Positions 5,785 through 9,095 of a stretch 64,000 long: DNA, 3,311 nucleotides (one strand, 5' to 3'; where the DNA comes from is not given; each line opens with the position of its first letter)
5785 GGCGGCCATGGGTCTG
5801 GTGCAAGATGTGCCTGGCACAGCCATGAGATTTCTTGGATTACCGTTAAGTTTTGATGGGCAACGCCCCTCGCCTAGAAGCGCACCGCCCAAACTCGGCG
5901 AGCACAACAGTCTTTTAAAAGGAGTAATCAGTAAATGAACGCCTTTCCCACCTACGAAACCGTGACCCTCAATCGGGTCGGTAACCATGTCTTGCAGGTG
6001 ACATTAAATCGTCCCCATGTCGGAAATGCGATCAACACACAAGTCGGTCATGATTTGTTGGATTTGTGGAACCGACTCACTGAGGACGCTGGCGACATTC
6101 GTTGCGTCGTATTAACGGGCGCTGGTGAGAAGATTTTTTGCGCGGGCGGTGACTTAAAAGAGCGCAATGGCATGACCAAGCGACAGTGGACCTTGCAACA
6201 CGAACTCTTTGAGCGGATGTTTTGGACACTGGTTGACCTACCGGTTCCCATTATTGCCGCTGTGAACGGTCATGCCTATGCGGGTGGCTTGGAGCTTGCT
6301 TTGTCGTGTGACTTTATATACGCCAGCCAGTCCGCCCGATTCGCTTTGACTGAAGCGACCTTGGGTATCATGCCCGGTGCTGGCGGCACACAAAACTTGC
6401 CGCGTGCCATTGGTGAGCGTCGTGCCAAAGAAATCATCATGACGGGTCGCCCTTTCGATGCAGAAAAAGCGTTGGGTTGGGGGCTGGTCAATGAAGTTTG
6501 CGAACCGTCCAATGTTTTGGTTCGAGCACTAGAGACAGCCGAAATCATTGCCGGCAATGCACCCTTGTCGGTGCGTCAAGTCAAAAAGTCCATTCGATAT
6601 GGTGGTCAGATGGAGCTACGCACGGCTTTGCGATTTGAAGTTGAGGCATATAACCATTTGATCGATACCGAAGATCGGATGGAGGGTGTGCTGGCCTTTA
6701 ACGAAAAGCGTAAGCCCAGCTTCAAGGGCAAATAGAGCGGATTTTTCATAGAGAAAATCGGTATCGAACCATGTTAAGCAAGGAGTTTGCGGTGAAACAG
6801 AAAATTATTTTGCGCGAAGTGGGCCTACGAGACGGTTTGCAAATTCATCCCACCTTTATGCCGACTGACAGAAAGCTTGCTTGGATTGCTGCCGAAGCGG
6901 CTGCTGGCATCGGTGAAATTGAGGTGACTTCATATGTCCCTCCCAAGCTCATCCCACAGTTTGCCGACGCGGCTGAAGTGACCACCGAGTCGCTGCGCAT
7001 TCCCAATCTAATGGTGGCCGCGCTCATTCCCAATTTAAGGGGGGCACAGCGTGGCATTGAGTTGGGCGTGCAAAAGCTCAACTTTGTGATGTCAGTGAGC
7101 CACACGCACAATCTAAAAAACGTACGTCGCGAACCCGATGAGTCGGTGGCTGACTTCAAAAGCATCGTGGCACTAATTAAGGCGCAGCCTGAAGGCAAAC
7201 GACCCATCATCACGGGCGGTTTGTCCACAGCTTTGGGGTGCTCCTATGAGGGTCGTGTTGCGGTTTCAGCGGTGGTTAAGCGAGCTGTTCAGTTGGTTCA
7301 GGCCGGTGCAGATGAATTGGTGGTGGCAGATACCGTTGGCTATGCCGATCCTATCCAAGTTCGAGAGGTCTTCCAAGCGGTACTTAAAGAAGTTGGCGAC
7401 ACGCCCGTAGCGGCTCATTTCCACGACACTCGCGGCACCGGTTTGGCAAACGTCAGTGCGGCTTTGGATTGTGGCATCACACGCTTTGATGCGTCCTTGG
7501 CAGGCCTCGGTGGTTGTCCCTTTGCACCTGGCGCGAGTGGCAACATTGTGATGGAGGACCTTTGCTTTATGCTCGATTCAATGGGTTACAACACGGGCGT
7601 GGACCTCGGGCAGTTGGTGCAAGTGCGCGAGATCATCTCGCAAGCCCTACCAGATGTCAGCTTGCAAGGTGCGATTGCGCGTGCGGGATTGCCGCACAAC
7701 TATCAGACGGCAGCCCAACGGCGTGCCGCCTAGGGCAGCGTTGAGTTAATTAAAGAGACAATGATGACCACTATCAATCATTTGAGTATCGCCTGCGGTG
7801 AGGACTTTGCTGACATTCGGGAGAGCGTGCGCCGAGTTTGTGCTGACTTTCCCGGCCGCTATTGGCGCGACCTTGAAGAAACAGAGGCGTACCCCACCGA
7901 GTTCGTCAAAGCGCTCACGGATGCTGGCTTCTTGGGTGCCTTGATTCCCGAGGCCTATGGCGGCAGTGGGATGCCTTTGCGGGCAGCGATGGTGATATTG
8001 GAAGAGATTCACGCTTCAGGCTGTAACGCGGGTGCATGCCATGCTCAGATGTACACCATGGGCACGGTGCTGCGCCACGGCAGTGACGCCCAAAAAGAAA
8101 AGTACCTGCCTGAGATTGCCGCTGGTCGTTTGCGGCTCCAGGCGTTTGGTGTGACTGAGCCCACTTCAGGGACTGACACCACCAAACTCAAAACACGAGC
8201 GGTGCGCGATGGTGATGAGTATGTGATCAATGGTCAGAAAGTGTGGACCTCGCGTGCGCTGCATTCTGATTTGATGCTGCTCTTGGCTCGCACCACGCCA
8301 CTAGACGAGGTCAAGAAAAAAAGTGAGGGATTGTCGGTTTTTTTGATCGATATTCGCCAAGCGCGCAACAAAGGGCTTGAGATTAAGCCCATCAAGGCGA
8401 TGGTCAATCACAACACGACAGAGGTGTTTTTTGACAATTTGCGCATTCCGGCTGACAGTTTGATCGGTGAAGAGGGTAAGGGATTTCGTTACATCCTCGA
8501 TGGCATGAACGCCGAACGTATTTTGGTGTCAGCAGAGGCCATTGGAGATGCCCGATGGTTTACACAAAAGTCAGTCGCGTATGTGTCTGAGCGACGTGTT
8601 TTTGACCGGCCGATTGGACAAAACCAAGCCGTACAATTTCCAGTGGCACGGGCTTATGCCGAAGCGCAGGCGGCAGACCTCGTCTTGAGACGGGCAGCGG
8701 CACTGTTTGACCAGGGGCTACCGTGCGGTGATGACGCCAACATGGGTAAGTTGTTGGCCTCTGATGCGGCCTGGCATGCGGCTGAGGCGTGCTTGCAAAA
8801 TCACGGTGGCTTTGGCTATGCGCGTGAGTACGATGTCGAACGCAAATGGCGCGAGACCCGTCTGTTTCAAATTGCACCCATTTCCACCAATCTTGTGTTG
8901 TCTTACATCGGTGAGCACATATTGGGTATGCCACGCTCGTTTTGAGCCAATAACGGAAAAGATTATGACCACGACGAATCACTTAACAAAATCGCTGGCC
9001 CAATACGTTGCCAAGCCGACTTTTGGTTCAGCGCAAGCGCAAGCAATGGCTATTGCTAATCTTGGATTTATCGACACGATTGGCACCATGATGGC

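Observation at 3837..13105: GntR-controlled CoA-dependent catabolic cluster of unknown substrate: candidate undescribed branched-acid pathway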

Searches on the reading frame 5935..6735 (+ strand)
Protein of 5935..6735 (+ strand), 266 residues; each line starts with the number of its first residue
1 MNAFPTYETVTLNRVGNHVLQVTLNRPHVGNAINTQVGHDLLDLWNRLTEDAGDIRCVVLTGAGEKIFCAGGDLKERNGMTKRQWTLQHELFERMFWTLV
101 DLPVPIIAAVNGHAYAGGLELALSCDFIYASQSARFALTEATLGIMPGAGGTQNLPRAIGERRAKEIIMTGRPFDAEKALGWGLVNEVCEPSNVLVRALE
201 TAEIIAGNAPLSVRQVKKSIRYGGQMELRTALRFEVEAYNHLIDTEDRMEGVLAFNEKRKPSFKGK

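Call 3: search_protein_families(library=pfam, proteins=[window:5935-6735:+])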
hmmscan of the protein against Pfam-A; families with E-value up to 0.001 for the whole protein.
window:5935-6735:+ (266 aa): 2 families
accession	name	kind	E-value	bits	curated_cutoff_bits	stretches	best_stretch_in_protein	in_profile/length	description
PF00378.25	ECH_1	-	3.7e-70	236.6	27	1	17-265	4-250/251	Enoyl-CoA hydratase/isomerase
PF16113.10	ECH_2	-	7.5e-33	114.9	27.2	2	21-191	3-174/335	Enoyl-CoA hydratase/isomerase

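Call 4: search_protein_families(library=ncbifam, proteins=[window:5935-6735:+])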
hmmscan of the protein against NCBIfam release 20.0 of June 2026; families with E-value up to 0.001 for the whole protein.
window:5935-6735:+ (266 aa): 73 families (the best 25 are shown)
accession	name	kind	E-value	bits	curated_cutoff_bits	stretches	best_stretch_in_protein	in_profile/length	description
NF005802.0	PRK07657.1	equivalog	2.6e-80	269.7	363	1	8-266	3-260/260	enoyl-CoA hydratase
NF006007.0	PRK08138.1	subfamily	6.8e-71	238.7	355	1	8-266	7-261/261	enoyl-CoA hydratase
NF051848.1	EnCoAHydtEchA19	equivalog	1.7e-67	227.7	400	1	13-266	5-258/258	enoyl-CoA hydratase EchA19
NF004475.0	PRK05809.1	subfamily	1.7e-64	217.8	394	1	9-266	5-260/260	short-chain-enoyl-CoA hydratase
NF007239.0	PRK09674.1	equivalog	1.9e-64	217.6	371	1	11-266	6-257/257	2,3-dehydroadipyl-CoA hydratase PaaF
NF042430.2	EnCoAhydt_DpgD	equivalog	4.8e-60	203.2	400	1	17-265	5-257/258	enoyl-CoA-hydratase DpgD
NF004840.0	PRK06190.1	equivalog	1.2e-58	198.8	253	1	12-245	7-238/260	enoyl-CoA hydratase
NF006566.0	PRK09076.1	subfamily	8.4e-57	192.7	286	1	16-264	12-258/260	enoyl-CoA hydratase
NF005803.0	PRK07658.1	equivalog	2e-56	191.3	313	1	14-266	7-257/257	enoyl-CoA hydratase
NF004517.0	PRK05862.1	equivalog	5.8e-56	189.9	396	1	7-264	3-255/257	enoyl-CoA hydratase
NF006699.0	PRK09245.1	subfamily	8.6e-55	185.8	354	1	10-265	5-265/266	crotonase/enoyl-CoA hydratase family protein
NF006100.0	PRK08252.1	subfamily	1.3e-54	185.5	282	1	9-266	4-254/254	crotonase/enoyl-CoA hydratase family protein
NF005864.0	PRK07799.1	equivalog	1.8e-54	184.7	316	1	16-265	15-265/266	crotonase/enoyl-CoA hydratase family protein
NF002936.2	PRK03580.1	equivalog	5.8e-53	179.9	500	1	9-266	4-261/261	crotonobetainyl-CoA hydratase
NF004634.0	PRK05980.1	equivalog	9.2e-52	176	375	1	15-265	9-262/263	crotonase/enoyl-CoA hydratase family protein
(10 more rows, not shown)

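Call 21: search_solved_structures(query=window:5935-6735:+, max_evalue=1e-30)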
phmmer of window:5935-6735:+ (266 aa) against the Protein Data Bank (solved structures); distinct sequences matched with E-value up to 1e-30: 51.
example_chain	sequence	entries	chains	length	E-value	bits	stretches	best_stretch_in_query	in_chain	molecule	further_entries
3kqf_A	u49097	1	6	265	2.7e-66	226.9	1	2-266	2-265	Enoyl-CoA hydratase/isomerase family protein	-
5z7r_A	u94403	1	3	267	1.7e-52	181.7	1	11-261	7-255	Short-chain-enoyl-CoA hydratase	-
5jbw_A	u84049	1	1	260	2.1e-51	178.1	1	30-266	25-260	3-hydroxybutyryl-CoA dehydratase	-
5jbx_A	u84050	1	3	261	2.2e-51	178.1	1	30-266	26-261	3-hydroxybutyryl-CoA dehydratase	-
5zai_A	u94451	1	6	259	1.2e-47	165.7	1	7-266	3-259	3-hydroxypropionyl-coenzyme A dehydratase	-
3pea_A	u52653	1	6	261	1.9e-47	165.1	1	14-266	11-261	Enoyl-CoA hydratase/isomerase family protein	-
8zru_A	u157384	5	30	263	4.8e-46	160.5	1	16-265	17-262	Enoyl-CoA hydratase, mitochondrial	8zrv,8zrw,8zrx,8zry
2hw5_A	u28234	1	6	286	5.8e-46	160.2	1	16-265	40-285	Enoyl-CoA hydratase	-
5xzd_A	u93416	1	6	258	2.1e-45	158.4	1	6-266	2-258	Enoyl-CoA hydratase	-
3q0j_A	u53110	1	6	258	6.2e-45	156.9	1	6-264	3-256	enoyl-CoA hydratase echA8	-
4fzw_A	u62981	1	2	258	6.3e-45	156.9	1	17-266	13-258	2,3-dehydroadipyl-CoA hydratase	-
3h81_A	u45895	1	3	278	6.3e-45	156.9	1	6-264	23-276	enoyl-CoA hydratase echA8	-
3pzk_A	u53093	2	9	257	7.3e-45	156.6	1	6-264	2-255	e enoyl-CoA hydratase echA8 | enoyl-CoA hydratase echA8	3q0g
3moy_A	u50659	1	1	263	1.3e-44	155.8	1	4-264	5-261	Probable enoyl-CoA hydratase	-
1hzd_A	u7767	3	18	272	1.4e-44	155.8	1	21-266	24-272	AU-BINDING PROTEIN/ENOYL-COA HYDRATASE | Methylglutaconyl-CoA hydratase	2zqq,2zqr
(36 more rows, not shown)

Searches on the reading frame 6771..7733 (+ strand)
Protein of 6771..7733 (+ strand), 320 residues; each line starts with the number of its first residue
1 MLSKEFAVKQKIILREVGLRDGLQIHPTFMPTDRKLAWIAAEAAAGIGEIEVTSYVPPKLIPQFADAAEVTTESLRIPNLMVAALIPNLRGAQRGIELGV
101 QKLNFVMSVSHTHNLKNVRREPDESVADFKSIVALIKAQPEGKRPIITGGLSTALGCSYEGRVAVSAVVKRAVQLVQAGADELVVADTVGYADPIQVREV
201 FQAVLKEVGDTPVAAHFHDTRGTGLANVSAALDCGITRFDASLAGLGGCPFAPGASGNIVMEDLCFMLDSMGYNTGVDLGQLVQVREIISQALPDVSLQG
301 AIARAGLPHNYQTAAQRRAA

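Call 3: search_protein_families(library=pfam, proteins=[window:6771-7733:+])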
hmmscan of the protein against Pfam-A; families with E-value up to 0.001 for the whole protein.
window:6771-7733:+ (320 aa): 1 family
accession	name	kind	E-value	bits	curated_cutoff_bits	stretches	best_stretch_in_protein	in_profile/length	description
PF00682.25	HMGL-like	-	2.5e-41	142.2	29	1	12-289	2-260/260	HMGL-like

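Call 4: search_protein_families(library=ncbifam, proteins=[window:6771-7733:+])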
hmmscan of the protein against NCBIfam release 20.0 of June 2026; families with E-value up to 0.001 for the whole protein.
window:6771-7733:+ (320 aa): 26 families (the best 25 are shown)
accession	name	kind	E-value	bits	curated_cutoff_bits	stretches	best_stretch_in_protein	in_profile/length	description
NF004283.0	PRK05692.1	subfamily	2.6e-86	289.4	246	1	8-294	3-285/300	hydroxymethylglutaryl-CoA lyase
TIGR02146.1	LysS_fung_arch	equivalog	8.8e-20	71.2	413.55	1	18-248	5-221/344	homocitrate synthase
NF006049.0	PRK08195.1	subfamily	1.5e-19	70.3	229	1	166-294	148-271/344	4-hyroxy-2-oxovalerate/4-hydroxy-2-oxopentanoic acid aldolase,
TIGR02660.1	nifV_homocitr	equivalog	1.9e-18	66.9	462.9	1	12-292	2-262/365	homocitrate synthase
TIGR03217.1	4OH_2_O_val_ald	equivalog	1.6e-17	63.7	286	1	166-291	143-263/334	4-hydroxy-2-oxovalerate aldolase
NF002085.0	PRK00915.1-2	subfamily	2.8e-17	62.6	517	1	4-291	6-273/504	2-isopropylmalate synthase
TIGR02090.1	LEU1_arch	subfamily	5.8e-15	55.3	484.75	1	18-291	7-260/363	isopropylmalate/citramalate/homocitrate synthases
NF002087.0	PRK00915.1-4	equivalog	5.9e-12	44.9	729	1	169-292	154-278/516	2-isopropylmalate synthase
NF002084.0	PRK00915.1-1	equivalog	1.4e-11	43.6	748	1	9-292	2-276/523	2-isopropylmalate synthase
NF006761.0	PRK09282.1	domain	4.7e-11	41.8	402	1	166-291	154-272/591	pyruvate carboxylase subunit B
NF002086.0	PRK00915.1-3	equivalog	1e-10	40.7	532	1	11-287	6-273/516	2-isopropylmalate synthase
NF002088.0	PRK00915.1-5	equivalog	2.2e-10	39.7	697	1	170-290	152-273/514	2-isopropylmalate synthase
NF041069.1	IPMS_Sufob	equivalog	4.8e-10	39.3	600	1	168-291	144-262/371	isopropylmalate synthase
TIGR00973.1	leuA_bact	equivalog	9.6e-10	37.5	598.7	1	106-291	96-272/494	2-isopropylmalate synthase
NF008984.0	PRK12330.1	equivalog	2.6e-09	36.4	827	1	165-294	155-279/500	methylmalonyl-CoA carboxytransferase subunit 5S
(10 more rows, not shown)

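Call 19: search_solved_structures(query=window:6771-7733:+, max_evalue=1e-10)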
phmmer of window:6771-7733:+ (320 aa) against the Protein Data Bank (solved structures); distinct sequences matched with E-value up to 1e-10: 6.
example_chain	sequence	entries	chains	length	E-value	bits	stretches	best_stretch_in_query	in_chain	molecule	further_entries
6nds_A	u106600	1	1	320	6.6e-68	232.7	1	10-305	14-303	3-hydroxy-3-methylglutaryl-CoA lyase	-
1ydo_A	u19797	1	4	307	5.9e-64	219.7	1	10-309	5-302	HMG-CoA Lyase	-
2cw6_A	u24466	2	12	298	2e-53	185.1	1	11-294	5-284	Hydroxymethylglutaryl-CoA lyase, mitochondrial | Hydroxymethylglutaryl-CoA lyase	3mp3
3mp4_A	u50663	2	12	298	1.4e-52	182.4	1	11-294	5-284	Hydroxymethylglutaryl-CoA lyase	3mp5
2ftp_A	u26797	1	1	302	5.3e-50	173.9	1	9-291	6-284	hydroxymethylglutaryl-CoA lyase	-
1ydn_A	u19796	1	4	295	7e-45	157.1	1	13-293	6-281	HYDROXYMETHYLGLUTARYL-COA LYASE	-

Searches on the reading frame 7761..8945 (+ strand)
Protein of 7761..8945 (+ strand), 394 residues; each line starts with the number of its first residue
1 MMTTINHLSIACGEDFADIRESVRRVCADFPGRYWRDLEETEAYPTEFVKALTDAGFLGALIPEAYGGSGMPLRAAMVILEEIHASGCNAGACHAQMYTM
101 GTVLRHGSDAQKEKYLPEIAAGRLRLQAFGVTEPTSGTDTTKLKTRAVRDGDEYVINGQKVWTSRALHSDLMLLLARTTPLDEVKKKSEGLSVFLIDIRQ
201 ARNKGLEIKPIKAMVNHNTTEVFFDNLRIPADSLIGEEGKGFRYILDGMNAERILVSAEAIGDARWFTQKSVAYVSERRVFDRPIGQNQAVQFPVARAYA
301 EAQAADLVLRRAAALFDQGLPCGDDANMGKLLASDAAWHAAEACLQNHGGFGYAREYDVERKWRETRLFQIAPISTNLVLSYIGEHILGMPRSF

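Call 3: search_protein_families(library=pfam, proteins=[window:7761-8945:+])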
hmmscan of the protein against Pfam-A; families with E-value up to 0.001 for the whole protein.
window:7761-8945:+ (394 aa): 4 families
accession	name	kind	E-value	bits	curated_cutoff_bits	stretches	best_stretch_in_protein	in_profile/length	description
PF00441.29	Acyl-CoA_dh_1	-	7.1e-34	117.6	22.4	1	239-372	1-134/150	Acyl-CoA dehydrogenase, C-terminal domain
PF02771.21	Acyl-CoA_dh_N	-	3.9e-24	85.7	22.9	1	16-122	4-112/113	Acyl-CoA dehydrogenase, N-terminal domain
PF02770.24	Acyl-CoA_dh_M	-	9.8e-21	74.2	33.3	1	128-226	1-96/97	Acyl-CoA dehydrogenase, middle domain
PF08028.16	Acyl-CoA_dh_2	-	1.7e-13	51.4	22.7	1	255-368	2-125/134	Acyl-CoA dehydrogenase, C-terminal domain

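Call 4: search_protein_families(library=ncbifam, proteins=[window:7761-8945:+])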
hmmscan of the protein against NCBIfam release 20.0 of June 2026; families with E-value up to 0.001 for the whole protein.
window:7761-8945:+ (394 aa): 22 families
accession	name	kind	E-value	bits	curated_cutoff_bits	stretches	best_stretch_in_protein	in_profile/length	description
NF042972.1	AcrlCoAredClosAcrC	equivalog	4.7e-71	239.5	640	1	17-371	10-360/378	acryloyl-CoA reductase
NF045552.1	GlutCoADH_Des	equivalog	5.1e-62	210.3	470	1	36-390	29-382/387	glutaryl-CoA dehydrogenase Acd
NF042439.1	SulpropCoADesulf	equivalog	5.8e-61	206.3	600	1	37-390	18-373/379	3-sulfinopropanoyl-CoA desulfinase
NF008997.0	PRK12341.1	equivalog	2.1e-56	191.6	537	1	21-384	14-373/382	acyl-CoA dehydrogenase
NF043006.1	CyhCrbnylCoADH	equivalog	4.2e-55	187.3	650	1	21-372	13-360/380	cyclohexane-1-carbonyl-CoA dehydrogenase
TIGR03207.1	cyc_hxne_CoA_dh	equivalog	3.1e-54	184.1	575.35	1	15-386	4-370/372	cyclohexanecarboxyl-CoA dehydrogenase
NF045652.1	ProlPCPDhRedW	equivalog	4e-47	160.8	650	1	46-353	31-340/376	L-prolyl-[peptidyl-carrier protein] dehydrogenase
NF053553.1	prodigi_MBC_PigA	equivalog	4.6e-46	157.7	500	1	41-362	34-354/381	prodigiosin MBC biosynthesis dehydrogenase PigA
NF058590.1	AcCoDHFadEBacil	equivalog_domain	3e-45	154.8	600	1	3-371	8-394/586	acyl-CoA dehydrogenase FadE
NF002885.1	PRK03354.1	equivalog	2.5e-40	138.7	540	1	33-377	27-363/378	crotonobetainyl-CoA dehydrogenase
TIGR03204.1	pimC_large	equivalog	1.1e-35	123.3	623.85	1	46-311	43-300/395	pimeloyl-CoA dehydrogenase large subunit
TIGR03203.1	pimD_small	equivalog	2.6e-24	86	652.7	1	42-363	36-352/378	pimeloyl-CoA dehydrogenase small subunit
NF052270.1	Staph_DH_FadE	equivalog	1.2e-21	76.9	600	1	100-363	114-369/400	acyl-CoA dehydrogenase FadE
NF007000.1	PRK09463.1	subfamily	1.1e-20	73.6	600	1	35-333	65-378/726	acyl-CoA dehydrogenase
TIGR04022.1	sulfur_SfnB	equivalog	6e-17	61.6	430.9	1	35-369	27-362/391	SfnB family sulfur acquisition oxidoreductase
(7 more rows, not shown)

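Call 62: search_solved_structures(query=window:7761-8945:+, max_evalue=1e-40)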
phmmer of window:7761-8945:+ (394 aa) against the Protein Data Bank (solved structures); distinct sequences matched with E-value up to 1e-40: 45.
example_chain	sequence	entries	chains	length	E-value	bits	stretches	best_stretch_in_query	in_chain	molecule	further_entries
5lnx_A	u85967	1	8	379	1.4e-59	205.2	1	37-389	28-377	Acyl-CoA dehydrogenase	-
5ol2_C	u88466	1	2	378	1.9e-59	204.8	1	37-372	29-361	Acyl-CoA dehydrogenase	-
4iv6_A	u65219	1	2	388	5.7e-59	203.2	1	35-374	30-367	Acyl-CoA dehydrogenase FadE3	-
1ws9_A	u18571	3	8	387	2.2e-58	201.3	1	31-381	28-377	acyl-CoA dehydrogenase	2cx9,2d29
4u83_A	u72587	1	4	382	3.1e-57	197.5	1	18-373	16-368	Acyl-CoA dehydrogenase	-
3pfd_A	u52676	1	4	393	5.7e-57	196.7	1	14-373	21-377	Acyl-CoA dehydrogenase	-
1ukw_A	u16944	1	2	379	5.1e-55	190.2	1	34-388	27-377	acyl-CoA dehydrogenase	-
3mpi_A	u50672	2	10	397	6.8e-53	183.2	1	43-389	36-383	Glutaryl-CoA dehydrogenase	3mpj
7w0j_A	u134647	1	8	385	1e-52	182.6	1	14-373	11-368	Acyl-CoA dehydrogenase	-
8i4p_A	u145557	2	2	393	1.1e-52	182.6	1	14-373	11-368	Acyl-CoA dehydrogenase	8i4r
4n5f_A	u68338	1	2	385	1.4e-51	178.9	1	8-372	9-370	Putative acyl-CoA dehydrogenase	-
4m9a_A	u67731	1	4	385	3.4e-51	177.7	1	7-372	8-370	Acyl-CoA dehydrogenase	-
7szv_A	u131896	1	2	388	7.7e-51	176.5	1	14-384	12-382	Acyl-CoA dehydrogenase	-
4o5m_A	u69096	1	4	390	1.1e-50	176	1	6-386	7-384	Isovaleryl-CoA dehydrogenase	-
4l1f_A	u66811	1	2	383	2.1e-50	175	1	23-382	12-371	Acyl-CoA dehydrogenase domain protein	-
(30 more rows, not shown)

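Call 67: find_related_loci(query=window:7761-8945:+, collection=metagenome_contigs, flank=9000)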
Query window:7761-8945:+ (394 aa) in metagenome_contigs; peptide patterns used: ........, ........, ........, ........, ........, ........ (x = any residue, [..] = any of these).
598 stretches matched a pattern (row limit reached: there are more); 597 encode a relative of the query (tblastn E <= 1e-3); the best 80 are kept; 80 distinct loci.
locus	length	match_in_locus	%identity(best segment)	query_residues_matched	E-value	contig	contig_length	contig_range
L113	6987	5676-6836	87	8-394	0e+0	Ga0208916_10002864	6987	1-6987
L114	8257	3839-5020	84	1-394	0e+0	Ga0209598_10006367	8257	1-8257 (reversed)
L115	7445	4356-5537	84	2-394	0e+0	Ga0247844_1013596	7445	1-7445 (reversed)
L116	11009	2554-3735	84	1-394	0e+0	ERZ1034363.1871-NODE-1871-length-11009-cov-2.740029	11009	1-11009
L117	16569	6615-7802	76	1-394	0e+0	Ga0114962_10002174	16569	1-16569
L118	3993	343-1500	74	9-394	0e+0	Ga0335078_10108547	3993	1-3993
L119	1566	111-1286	71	3-394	0e+0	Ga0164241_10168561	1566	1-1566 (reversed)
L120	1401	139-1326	73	1-394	0e+0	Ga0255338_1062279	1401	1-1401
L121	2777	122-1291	78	5-394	0e+0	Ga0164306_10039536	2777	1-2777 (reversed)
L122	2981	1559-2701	71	14-394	0e+0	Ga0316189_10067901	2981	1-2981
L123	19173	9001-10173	66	4-394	0e+0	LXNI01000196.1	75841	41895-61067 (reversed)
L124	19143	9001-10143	69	14-394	0e+0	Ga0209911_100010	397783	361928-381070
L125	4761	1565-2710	67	14-394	0e+0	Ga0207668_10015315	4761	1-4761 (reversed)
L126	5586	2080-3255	66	1-394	0e+0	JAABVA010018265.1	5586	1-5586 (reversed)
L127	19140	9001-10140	67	15-394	0e+0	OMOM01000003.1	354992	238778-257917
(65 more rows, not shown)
